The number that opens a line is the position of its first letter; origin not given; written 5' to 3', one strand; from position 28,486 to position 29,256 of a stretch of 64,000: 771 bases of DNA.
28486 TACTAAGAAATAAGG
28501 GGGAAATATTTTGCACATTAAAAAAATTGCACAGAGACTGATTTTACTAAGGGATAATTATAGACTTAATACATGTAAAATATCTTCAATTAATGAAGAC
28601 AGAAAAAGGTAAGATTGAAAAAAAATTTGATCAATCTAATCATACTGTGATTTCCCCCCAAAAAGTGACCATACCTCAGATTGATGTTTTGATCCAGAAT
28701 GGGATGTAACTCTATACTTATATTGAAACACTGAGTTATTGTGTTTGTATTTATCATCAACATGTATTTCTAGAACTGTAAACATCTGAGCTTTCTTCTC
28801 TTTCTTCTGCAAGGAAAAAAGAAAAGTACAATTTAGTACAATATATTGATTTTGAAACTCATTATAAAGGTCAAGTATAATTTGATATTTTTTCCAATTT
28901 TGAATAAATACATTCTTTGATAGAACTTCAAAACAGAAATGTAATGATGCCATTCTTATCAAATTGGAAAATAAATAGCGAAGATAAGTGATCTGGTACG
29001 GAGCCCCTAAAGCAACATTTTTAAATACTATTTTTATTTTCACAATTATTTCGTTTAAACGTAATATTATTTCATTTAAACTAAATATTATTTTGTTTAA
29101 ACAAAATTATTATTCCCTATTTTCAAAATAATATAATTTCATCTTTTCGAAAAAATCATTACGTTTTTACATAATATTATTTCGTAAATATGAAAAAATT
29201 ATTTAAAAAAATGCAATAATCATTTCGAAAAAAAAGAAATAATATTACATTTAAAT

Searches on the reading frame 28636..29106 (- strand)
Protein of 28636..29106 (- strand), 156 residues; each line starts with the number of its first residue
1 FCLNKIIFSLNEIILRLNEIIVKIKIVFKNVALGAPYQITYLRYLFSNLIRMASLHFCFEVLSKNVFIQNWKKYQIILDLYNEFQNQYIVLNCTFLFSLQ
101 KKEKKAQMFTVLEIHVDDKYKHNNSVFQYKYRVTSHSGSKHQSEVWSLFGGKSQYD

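Call 54: search_protein_families(library=pfam, proteins=[window:28636-29106:-], max_evalue=0.1)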
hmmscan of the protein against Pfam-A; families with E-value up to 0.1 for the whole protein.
window:28636-29106:- (156 aa): 1 family
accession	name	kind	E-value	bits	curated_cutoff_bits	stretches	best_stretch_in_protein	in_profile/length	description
PF09137.17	Glucodextran_N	-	0.023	14.8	24.1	1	69-129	92-150/263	Glucodextranase, domain N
